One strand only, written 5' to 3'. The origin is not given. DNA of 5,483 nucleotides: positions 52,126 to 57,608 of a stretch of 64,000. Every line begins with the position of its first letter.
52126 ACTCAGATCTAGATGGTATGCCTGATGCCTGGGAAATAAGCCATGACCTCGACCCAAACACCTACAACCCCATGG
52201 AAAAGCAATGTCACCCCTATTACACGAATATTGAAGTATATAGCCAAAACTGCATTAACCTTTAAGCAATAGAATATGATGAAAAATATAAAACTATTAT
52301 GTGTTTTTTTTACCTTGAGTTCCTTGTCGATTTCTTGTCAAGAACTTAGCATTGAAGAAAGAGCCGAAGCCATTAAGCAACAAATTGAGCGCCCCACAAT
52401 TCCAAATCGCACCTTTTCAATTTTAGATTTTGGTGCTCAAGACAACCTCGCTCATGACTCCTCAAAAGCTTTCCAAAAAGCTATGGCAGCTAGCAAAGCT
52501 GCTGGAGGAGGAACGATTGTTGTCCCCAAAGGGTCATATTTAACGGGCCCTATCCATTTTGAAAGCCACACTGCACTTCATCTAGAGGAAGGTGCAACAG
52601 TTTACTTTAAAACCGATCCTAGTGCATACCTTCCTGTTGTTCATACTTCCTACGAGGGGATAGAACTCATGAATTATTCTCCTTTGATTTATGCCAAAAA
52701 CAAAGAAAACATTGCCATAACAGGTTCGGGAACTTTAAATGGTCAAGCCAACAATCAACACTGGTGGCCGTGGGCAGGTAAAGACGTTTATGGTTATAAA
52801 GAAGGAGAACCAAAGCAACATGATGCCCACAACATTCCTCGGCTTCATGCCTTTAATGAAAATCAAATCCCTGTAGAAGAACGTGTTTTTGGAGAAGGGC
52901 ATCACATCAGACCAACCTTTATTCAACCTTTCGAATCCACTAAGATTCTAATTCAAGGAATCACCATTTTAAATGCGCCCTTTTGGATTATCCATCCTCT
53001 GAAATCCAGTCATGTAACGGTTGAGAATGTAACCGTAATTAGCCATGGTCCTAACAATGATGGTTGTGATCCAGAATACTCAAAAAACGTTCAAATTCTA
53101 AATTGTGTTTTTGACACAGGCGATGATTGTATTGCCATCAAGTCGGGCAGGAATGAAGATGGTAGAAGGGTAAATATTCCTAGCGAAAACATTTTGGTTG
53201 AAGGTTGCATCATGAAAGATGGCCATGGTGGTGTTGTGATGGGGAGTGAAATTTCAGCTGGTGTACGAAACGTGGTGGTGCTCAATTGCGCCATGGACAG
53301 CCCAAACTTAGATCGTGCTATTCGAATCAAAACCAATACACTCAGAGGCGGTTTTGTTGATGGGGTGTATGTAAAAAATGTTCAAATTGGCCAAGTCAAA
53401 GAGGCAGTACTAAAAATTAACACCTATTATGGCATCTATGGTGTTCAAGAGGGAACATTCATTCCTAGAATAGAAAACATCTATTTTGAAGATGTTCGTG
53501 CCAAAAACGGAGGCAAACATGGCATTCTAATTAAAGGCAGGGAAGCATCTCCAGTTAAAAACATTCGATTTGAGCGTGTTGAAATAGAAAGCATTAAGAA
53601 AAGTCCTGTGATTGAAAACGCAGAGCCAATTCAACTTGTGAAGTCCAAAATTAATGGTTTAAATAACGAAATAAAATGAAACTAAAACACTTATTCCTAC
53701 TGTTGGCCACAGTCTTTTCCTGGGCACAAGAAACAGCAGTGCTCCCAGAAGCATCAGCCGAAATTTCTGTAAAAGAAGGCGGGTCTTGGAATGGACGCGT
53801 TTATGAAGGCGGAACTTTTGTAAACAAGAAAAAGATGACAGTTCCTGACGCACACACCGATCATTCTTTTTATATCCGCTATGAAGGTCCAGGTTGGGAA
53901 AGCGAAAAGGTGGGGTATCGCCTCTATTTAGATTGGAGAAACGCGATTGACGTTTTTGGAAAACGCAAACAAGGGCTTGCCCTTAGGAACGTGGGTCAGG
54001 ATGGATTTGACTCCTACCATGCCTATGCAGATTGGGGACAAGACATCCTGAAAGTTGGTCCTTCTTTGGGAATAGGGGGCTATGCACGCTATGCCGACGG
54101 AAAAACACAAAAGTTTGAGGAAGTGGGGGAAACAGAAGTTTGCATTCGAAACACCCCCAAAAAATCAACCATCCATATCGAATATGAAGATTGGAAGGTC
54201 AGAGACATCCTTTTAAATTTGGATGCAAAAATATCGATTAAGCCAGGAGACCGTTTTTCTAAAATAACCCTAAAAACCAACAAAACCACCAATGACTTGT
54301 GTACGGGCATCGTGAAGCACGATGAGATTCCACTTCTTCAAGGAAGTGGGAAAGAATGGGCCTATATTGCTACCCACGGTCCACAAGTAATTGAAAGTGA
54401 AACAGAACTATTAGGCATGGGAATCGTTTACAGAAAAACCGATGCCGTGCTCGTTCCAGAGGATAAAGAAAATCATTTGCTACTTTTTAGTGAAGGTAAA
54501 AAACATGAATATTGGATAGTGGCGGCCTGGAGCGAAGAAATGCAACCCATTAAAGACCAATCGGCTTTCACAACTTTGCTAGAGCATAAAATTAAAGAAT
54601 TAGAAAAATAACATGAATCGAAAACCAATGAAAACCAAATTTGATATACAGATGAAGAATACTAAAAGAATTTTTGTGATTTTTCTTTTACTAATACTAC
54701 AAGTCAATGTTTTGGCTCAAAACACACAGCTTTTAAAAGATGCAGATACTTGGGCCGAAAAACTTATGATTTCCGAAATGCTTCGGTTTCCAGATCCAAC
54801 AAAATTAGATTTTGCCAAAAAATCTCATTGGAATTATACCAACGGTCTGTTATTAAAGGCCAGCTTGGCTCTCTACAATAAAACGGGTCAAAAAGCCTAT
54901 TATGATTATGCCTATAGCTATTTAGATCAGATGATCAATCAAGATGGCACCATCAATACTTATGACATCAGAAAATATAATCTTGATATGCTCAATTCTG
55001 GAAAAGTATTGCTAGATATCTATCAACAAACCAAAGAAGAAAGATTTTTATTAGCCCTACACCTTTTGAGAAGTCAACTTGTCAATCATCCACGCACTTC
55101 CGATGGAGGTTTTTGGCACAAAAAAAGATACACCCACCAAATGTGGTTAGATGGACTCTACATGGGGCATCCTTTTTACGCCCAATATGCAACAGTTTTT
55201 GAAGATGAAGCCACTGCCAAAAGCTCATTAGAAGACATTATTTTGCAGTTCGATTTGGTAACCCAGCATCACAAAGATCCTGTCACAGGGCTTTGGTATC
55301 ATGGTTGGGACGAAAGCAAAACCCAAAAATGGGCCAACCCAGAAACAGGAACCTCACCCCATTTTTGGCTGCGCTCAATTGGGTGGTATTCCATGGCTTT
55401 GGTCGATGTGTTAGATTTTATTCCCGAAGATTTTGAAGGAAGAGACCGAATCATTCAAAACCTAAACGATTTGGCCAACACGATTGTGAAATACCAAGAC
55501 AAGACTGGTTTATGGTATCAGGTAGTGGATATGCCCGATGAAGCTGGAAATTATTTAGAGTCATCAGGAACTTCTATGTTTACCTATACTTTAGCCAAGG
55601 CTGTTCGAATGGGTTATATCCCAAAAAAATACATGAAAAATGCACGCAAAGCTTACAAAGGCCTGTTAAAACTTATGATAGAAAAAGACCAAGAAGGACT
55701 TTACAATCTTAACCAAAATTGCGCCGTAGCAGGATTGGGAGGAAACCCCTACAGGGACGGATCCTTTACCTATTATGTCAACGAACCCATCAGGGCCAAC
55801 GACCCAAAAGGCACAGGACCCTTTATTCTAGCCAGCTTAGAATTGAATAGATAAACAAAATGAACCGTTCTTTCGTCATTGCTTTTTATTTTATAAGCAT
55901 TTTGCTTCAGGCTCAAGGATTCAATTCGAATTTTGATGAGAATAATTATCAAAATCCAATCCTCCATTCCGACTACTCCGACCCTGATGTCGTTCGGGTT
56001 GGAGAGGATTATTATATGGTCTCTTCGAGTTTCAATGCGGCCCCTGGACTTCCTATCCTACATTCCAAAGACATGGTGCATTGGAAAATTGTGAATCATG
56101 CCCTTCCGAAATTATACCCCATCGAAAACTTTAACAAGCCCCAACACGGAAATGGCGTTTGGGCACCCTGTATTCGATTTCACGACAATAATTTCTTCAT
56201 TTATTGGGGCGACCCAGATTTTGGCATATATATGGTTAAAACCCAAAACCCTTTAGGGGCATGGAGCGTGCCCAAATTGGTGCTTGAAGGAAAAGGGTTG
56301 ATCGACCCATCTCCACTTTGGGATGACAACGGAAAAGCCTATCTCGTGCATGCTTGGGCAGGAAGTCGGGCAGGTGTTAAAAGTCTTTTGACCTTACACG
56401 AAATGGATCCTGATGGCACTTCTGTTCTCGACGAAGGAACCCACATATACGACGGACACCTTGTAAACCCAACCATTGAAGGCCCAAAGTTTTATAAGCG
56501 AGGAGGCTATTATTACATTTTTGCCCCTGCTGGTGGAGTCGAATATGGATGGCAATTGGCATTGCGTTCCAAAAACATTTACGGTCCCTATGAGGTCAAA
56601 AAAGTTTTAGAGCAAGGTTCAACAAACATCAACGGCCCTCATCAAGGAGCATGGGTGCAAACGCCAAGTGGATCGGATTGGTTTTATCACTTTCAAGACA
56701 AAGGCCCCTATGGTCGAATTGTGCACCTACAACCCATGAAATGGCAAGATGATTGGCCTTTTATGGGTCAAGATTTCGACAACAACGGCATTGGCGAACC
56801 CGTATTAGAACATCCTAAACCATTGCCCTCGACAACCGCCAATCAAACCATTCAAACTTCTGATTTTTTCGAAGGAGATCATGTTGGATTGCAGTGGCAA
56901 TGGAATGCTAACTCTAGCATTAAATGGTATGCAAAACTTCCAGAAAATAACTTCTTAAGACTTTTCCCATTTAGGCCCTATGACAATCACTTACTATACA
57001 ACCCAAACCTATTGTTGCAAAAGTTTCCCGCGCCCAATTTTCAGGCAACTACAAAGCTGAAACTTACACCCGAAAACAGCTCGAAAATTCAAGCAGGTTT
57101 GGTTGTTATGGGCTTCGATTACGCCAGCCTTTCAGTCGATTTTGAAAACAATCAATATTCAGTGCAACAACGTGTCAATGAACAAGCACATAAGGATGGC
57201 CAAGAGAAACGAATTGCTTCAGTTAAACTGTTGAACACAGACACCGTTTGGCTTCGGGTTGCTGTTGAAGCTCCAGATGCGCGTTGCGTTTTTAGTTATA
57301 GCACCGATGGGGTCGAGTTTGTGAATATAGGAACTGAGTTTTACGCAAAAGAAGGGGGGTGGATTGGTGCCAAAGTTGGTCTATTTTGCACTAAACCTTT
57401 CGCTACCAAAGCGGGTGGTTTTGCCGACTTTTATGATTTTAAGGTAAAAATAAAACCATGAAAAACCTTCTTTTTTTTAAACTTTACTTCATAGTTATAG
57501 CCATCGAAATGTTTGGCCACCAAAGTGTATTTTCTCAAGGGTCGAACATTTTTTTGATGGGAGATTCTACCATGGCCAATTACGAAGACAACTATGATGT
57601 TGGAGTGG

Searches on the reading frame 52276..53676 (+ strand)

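Call 8: search_protein_families(library=pfam, proteins=[window:52276-53676:+], max_evalue=0.00001)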
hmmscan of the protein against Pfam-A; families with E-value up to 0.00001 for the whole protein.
window:52276-53676:+ (467 aa): 2 families
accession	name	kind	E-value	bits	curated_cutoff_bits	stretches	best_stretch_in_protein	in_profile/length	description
PF00295.23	Glyco_hydro_28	-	3.5e-35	122.1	22.9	1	210-450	88-319/324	Glycosyl hydrolases family 28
PF12708.12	Pect-lyase_RHGA_epim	-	1.3e-13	51.7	27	1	47-100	2-57/213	Rhamnogalacturonase A/epimerase, pectate lyase-like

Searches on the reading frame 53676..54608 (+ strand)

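Call 8: search_protein_families(library=pfam, proteins=[window:53676-54608:+], max_evalue=0.00001)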
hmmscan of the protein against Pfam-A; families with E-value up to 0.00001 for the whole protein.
window:53676-54608:+ (311 aa): 1 family
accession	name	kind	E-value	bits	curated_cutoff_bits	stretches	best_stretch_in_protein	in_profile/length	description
PF16153.10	DUF4861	-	1.3e-64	218.9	22.3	1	25-310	89-375/380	Domain of unknown function (DUF4861)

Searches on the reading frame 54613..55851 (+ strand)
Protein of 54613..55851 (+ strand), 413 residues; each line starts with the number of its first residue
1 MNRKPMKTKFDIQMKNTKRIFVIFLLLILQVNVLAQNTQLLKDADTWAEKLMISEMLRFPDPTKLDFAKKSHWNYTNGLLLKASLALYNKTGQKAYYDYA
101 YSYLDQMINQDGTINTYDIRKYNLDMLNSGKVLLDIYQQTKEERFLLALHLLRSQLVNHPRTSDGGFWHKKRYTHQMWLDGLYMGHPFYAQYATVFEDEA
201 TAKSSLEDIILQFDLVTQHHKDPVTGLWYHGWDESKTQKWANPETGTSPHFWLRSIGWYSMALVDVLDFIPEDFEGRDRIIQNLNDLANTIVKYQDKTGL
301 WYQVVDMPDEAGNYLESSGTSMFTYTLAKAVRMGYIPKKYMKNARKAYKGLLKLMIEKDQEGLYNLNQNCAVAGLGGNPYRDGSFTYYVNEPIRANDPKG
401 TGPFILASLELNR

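Call 8: search_protein_families(library=pfam, proteins=[window:54613-55851:+], max_evalue=0.00001)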
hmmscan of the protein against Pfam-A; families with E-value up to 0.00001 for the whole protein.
window:54613-55851:+ (413 aa): 1 family
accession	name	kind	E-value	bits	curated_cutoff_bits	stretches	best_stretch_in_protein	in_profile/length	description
PF07470.19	Glyco_hydro_88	-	4.4e-116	388.1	26.6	1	47-412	1-349/352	Glycosyl Hydrolase Family 88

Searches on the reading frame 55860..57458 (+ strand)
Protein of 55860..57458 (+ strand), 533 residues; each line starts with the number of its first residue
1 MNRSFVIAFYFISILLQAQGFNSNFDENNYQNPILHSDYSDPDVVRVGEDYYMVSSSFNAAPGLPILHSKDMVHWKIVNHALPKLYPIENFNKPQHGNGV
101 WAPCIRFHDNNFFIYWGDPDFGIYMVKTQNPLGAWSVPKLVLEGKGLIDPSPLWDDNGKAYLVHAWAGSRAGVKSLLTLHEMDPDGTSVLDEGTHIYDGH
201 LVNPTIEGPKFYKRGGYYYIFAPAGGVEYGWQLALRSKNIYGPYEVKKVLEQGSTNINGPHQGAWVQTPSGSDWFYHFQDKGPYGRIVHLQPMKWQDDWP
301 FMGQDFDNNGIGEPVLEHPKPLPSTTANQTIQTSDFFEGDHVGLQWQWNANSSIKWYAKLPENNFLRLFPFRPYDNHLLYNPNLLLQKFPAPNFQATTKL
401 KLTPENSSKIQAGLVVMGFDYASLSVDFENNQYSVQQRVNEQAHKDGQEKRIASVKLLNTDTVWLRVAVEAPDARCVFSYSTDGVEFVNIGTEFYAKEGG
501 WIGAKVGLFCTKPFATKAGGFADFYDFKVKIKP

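Call 8: search_protein_families(library=pfam, proteins=[window:55860-57458:+], max_evalue=0.00001)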
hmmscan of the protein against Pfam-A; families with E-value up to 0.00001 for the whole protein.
window:55860-57458:+ (533 aa): 2 families
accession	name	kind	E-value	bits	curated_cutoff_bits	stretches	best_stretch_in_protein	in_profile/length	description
PF04616.20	Glyco_hydro_43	-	2e-65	221.5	32.2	1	30-300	1-288/288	Glycosyl hydrolases family 43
PF17851.8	GH43_C2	-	6.9e-33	114.5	22.7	1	335-530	2-203/203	Beta xylosidase C-terminal Concanavalin A-like domain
